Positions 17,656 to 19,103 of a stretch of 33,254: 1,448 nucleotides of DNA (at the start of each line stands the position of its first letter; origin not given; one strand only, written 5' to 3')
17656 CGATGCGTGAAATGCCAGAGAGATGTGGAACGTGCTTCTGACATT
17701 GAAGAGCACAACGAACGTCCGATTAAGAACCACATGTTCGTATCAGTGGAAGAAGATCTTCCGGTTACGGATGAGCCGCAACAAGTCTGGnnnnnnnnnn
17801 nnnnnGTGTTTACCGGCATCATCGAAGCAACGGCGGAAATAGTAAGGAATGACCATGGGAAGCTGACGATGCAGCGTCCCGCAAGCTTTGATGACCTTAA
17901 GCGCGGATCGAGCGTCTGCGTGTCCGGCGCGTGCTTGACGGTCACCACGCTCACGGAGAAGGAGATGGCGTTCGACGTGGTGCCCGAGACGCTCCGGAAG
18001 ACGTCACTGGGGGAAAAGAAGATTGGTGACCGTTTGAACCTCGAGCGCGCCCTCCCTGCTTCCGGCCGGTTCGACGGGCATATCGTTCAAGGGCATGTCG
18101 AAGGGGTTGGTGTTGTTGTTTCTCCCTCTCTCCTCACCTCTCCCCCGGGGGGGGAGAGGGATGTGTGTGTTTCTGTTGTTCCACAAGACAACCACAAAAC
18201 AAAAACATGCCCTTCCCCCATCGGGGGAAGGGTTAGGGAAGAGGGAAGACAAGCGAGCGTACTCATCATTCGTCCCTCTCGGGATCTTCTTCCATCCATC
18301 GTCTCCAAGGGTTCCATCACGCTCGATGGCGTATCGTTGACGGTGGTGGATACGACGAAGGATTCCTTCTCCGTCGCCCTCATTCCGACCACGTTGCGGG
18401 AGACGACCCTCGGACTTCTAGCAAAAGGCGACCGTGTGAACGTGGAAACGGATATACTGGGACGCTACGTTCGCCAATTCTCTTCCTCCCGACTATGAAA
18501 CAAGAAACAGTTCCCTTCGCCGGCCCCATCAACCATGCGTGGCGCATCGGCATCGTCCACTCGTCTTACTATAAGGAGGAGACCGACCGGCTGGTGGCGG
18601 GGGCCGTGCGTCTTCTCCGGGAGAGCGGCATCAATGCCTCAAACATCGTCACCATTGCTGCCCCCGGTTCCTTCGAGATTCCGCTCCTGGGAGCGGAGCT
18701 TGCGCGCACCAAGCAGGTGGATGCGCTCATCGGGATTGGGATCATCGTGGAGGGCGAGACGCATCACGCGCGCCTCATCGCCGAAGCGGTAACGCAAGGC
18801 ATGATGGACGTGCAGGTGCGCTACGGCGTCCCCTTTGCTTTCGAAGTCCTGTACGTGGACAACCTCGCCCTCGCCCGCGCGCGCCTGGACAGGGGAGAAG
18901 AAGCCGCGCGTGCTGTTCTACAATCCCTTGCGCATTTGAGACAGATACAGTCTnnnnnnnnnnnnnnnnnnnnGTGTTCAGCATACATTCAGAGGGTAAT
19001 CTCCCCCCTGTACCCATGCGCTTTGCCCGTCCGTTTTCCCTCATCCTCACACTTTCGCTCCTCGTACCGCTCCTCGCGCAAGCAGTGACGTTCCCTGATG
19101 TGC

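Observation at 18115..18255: Palindromic MITE/RPE-like element translated in frame inside riboflavin synthase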

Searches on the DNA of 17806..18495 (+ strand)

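Call 48: search_with_rna_model(model_id=R1, sources=[L001, L002, L004, L005, L006, L007, L008, L009, L010, L011, L012, L013, L014, L015, L016, L017, L018, L019, L020, L021, L022, L023, L024, L025, L026, L027, L028, L029, L030, L031, L032, L033, L034, L035, L036, L037, L038, L039, L040, L041, L042, L043, L044, L045, L046, L047, L048, L049, L050, L051, L052, L053, L054, L055, L056, L057, L058, L059, L060, L061, L062, L063, L064, L065, L066, L067, L068, L069, L070, L071, L072, L073, L074, L075, L076, L077, L078, L079, L080, L081, L082, L083, L084], max_evalue=0.001)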
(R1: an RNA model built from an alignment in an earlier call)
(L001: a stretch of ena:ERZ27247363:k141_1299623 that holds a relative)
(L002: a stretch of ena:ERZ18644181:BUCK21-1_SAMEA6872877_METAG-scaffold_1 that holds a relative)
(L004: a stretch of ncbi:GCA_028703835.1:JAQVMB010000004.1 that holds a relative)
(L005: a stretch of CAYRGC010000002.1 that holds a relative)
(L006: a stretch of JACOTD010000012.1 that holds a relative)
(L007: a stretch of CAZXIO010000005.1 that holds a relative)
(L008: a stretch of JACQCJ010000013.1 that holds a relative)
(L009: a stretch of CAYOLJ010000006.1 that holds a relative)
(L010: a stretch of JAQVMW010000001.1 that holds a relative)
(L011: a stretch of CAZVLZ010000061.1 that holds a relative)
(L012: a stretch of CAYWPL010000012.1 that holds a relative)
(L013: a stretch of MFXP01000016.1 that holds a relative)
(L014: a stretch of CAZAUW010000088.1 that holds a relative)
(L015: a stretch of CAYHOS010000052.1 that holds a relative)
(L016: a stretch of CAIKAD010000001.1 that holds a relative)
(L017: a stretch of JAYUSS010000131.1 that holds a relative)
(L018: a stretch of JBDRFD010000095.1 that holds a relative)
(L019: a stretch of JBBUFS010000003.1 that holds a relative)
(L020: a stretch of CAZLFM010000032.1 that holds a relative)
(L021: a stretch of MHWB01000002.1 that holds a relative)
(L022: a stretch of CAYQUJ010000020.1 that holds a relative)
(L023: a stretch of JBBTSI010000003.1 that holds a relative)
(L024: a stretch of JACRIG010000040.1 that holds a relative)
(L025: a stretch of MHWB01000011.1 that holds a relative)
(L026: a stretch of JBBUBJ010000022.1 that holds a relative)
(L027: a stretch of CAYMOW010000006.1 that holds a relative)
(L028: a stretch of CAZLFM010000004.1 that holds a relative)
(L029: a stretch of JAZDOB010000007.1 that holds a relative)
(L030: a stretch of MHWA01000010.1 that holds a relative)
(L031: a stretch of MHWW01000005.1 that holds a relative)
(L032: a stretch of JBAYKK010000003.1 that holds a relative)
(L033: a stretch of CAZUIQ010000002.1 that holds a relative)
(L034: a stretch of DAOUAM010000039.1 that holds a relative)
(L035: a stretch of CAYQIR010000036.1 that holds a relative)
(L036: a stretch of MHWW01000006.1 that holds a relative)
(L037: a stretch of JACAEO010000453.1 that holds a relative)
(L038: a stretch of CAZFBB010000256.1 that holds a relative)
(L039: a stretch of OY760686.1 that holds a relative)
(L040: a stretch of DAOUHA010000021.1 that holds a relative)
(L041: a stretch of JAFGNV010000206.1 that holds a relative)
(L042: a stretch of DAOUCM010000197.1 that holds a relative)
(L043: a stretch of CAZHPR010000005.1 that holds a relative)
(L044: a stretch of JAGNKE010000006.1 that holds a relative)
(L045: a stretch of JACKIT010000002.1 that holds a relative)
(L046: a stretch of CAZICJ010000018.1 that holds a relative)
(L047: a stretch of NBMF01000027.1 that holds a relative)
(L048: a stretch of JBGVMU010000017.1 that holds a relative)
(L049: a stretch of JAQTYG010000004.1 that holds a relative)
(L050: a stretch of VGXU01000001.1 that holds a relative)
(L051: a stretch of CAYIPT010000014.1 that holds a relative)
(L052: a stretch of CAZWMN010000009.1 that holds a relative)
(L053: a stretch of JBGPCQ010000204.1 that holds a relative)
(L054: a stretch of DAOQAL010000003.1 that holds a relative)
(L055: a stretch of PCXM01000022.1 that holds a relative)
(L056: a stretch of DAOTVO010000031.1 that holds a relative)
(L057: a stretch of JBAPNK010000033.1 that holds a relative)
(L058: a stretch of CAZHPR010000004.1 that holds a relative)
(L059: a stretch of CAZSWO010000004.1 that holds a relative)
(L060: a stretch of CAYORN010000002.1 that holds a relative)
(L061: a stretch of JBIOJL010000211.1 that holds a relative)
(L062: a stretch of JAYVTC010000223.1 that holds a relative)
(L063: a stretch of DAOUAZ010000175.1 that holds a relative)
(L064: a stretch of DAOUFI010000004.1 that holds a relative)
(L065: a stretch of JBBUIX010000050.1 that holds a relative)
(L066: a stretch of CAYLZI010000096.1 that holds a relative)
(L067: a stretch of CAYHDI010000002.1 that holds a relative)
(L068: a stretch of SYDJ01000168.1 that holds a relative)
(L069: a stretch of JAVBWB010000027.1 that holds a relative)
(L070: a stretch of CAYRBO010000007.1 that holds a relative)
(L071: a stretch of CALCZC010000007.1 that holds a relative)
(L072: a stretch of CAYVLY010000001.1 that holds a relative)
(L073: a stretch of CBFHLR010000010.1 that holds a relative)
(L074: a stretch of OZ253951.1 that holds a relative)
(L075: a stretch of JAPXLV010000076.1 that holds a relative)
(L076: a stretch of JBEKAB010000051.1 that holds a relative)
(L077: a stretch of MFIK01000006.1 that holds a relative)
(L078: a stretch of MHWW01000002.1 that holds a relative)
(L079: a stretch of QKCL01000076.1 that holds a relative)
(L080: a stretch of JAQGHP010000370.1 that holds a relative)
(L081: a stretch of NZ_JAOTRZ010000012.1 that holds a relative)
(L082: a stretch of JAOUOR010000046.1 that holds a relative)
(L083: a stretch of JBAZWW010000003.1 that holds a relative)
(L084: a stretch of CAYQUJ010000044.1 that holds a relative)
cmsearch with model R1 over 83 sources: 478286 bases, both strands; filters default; matches with E-value up to 0.001: 80.
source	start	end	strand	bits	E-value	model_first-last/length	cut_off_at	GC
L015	413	457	+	66.3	1.6e-14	1-45/45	no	0.56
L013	3331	3375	+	65.1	3.3e-14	1-45/45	no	0.6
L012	3328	3372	+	63.7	7.6e-14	1-45/45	no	0.6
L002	10751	10795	+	63.3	9.3e-14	1-45/45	no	0.73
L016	3364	3408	+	63.3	9.3e-14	1-45/45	no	0.73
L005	3331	3375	+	61.7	2.6e-13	1-45/45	no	0.71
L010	3340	3384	+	61.4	2.9e-13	1-45/45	no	0.58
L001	3006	3050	+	60.6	5e-13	1-45/45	no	0.73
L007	3345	3389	+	60.1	6.6e-13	1-45/45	no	0.69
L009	3343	3387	+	59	1.3e-12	1-45/45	no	0.64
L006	3334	3378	+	58.7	1.5e-12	1-45/45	no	0.71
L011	774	818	+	57.8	2.7e-12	1-45/45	no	0.6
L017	3328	3372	+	57.4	3.4e-12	1-45/45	no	0.76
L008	3334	3378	+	56.6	5.5e-12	1-45/45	no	0.67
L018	3337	3381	+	56.1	7.6e-12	1-45/45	no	0.73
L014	2680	2724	+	52.9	5.2e-11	1-45/45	no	0.71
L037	2353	2397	-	49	5.7e-10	1-45/45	no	0.6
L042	1470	1514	-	49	5.7e-10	1-45/45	no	0.6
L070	3323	3367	-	48.7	6.9e-10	1-45/45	no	0.62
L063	512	556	+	48.2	9e-10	1-45/45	no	0.69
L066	3367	3411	+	46.6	2.4e-09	1-45/45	no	0.67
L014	2259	2305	-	44.1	1.1e-08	1-45/45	no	0.74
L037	2892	2936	-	43.8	1.3e-08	1-45/45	no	0.69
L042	1967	2011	-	43.8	1.3e-08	1-45/45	no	0.69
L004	10376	10422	-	43.7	1.4e-08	1-45/45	no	0.68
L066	2845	2891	-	42.1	3.8e-08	1-45/45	no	0.68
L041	944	988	-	40.1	1.3e-07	1-45/45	no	0.69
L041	473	517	-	38.9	2.6e-07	1-45/45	no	0.71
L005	2931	2978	-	38.7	3e-07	1-45/45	no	0.67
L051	1520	1568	-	38.5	3.3e-07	1-45/45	no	0.76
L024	2036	2083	-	38.3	3.8e-07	1-45/45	no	0.65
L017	2917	2963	-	38.1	4.3e-07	1-45/45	no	0.79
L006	2928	2974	-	37.9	4.8e-07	1-45/45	no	0.68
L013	2925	2972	-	37.7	5.5e-07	1-45/45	no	0.67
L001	2579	2625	-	37.6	5.7e-07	1-45/45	no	0.66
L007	2928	2975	-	37.2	7.1e-07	1-45/45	no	0.69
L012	2928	2975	-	37.2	7.4e-07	1-45/45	no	0.69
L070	1049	1093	-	36.7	1e-06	1-45/45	no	0.64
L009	2922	2969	-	36.5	1.2e-06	1-45/45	no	0.56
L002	10318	10365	-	36.3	1.3e-06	1-45/45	no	0.65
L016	2931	2978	-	36.3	1.3e-06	1-45/45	no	0.65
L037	2437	2481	-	36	1.5e-06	1-45/45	no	0.69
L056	1177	1221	+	35.3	2.3e-06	1-45/45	no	0.69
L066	3323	3367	-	35.3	2.3e-06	1-45/45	no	0.71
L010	2919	2966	-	35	2.8e-06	1-45/45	no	0.58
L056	3364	3407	+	34.5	3.7e-06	1-45/45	no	0.68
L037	2478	2522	+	34.4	4e-06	1-45/45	no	0.69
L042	1553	1597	+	34.4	4e-06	1-45/45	no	0.69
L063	15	59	+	34.3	4.3e-06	1-45/45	no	0.67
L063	468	512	-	34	5e-06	1-45/45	no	0.69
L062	3338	3384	+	33.8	5.7e-06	1-45/45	no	0.68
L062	3324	3370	-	33.6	6.4e-06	1-45/45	no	0.68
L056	2868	2912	-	33.6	6.4e-06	1-45/45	no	0.69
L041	1015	1059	+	33.1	9e-06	1-45/45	no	0.8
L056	2909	2952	+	33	9.6e-06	1-45/45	no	0.57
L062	2923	2968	-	32.4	1.4e-05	1-45/45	no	0.61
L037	2933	2977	+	32.3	1.4e-05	1-45/45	no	0.71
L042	2008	2052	+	32.3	1.4e-05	1-45/45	no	0.71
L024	2088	2135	-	31.5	2.4e-05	1-45/45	no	0.73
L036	1016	1059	+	31.3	2.6e-05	1-45/45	no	0.66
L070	3364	3408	+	31.1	3e-05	1-45/45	no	0.71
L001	112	159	+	31.1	3.1e-05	1-45/45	no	0.81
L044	2706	2757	-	31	3.1e-05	1-45/45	no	0.69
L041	544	588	+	31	3.2e-05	1-45/45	no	0.69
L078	3315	3364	+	30.3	4.9e-05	1-45/45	no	0.54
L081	2670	2713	+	29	0.0001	1-45/45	no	0.61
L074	1302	1341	+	28.5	0.00015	1-45/45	no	0.5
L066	2891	2928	+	27.6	0.00025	1-45/45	no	0.68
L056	3324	3367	-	27.4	0.00028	1-45/45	no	0.66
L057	2848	2893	-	27.3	0.00031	1-45/45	no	0.67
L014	2684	2706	-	27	0.00035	5-27/45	no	0.87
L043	2898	2943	-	26.9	0.00038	1-45/45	no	0.54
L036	299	345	-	26.7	0.00043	1-45/45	no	0.57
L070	1094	1138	+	26.6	0.00045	1-45/45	no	0.67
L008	2939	2970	-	26.6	0.00047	5-36/45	no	0.75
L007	3349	3371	-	26.4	0.00053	5-27/45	no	0.74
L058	3334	3375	+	26.3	0.00055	1-45/45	no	0.64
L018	3341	3363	-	26.3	0.00056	5-27/45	no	0.78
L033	3312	3348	+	26.2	0.0006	1-45/45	no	0.59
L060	2867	2915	-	25.8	0.00073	1-45/45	no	0.59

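Call 75: search_with_rna_model(model_id=R1, sources=[L085, L086, L087], filters=off, max_evalue=0.1, show_alignments=6)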
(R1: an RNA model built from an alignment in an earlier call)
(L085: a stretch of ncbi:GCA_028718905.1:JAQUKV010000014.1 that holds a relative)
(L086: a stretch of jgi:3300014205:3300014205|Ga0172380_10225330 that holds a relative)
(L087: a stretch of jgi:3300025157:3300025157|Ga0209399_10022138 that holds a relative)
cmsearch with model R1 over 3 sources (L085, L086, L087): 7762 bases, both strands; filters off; matches with E-value up to 0.1: 4.
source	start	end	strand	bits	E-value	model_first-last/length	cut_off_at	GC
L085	1954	1998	+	52.4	1.2e-12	1-45/45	no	0.58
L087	792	848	-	30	9.5e-07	1-45/45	no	0.72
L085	1958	1980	-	17.3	0.0022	5-27/45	no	0.7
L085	1860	1915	-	13.8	0.018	5-32/45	no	0.66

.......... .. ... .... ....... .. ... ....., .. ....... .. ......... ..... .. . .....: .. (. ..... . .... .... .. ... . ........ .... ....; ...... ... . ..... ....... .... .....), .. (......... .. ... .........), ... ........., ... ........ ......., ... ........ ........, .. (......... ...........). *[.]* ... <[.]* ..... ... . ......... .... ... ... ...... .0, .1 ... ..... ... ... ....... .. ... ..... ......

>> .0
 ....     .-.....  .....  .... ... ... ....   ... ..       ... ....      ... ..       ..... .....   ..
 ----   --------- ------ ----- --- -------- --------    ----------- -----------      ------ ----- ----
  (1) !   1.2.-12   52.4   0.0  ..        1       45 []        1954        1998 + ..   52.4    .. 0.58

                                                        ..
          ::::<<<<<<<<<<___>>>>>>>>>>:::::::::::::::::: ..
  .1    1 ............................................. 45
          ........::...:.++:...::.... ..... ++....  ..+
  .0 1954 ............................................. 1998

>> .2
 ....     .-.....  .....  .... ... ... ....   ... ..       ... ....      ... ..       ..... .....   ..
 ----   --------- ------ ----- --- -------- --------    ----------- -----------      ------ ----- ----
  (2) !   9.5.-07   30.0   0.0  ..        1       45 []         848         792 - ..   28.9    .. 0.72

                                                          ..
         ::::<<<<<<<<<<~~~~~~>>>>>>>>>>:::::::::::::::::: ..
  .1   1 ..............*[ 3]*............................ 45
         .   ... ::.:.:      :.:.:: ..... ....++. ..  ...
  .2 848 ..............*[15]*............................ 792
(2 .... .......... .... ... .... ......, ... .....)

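Call 96: search_rna_families(source=window, start=17950, end=18420, threshold=evalue, max_evalue=1)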
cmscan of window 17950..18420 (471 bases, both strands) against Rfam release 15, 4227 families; matches with E-value up to 1: 9.
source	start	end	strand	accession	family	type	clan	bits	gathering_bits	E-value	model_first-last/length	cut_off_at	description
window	18123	18246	-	RF03237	MIR6425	Gene; miRNA;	-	29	142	0.00035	1-125/125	no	MIR6425 microRNA precursor family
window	18125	18244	+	RF01897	mir-188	Gene; miRNA;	-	28.2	72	0.0014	1-84/84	no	mir-188 microRNA precursor family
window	18122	18247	-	RF03872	MIR6426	Gene; miRNA;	-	28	96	0.0019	1-84/84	no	MIR6426 microRNA precursor family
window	18123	18247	-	RF01897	mir-188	Gene; miRNA;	-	26.3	72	0.0044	1-84/84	no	mir-188 microRNA precursor family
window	18125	18249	+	RF03329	mir-4743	Gene; miRNA;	-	24.2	72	0.0086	1-101/101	no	mir-4743 microRNA precursor family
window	18146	18221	-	RF03924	mir-1228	Gene; miRNA;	-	20.5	88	0.67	1-73/73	no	mir-1228 microRNA precursor family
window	18135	18235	-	RF00053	mir-7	Gene; miRNA;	-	17.9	51.8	0.57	1-91/91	no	mir-7 microRNA precursor family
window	18142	18227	+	RF02022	mir-1275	Gene; miRNA;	-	17.7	71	0.71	1-78/78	no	mir-1275 microRNA precursor family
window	18145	18222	-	RF03323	mir-3613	Gene; miRNA;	-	17.3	91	0.72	1-86/86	no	mir-3613 microRNA precursor family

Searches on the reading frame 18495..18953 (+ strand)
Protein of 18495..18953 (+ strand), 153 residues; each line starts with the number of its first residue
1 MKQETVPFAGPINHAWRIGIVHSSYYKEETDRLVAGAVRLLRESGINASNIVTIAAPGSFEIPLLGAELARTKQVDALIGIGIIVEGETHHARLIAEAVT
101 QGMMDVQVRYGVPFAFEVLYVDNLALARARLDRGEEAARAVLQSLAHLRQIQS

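Call 11: search_protein_families(library=pfam, proteins=[window:18495-18953:+])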
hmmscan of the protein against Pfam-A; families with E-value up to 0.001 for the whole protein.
window:18495-18953:+ (153 aa): 1 family
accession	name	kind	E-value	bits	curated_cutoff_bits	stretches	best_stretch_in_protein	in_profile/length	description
PF00885.24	DMRL_synthase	-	8.1e-35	120.2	26.7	1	17-146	3-136/139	6,7-dimethyl-8-ribityllumazine synthase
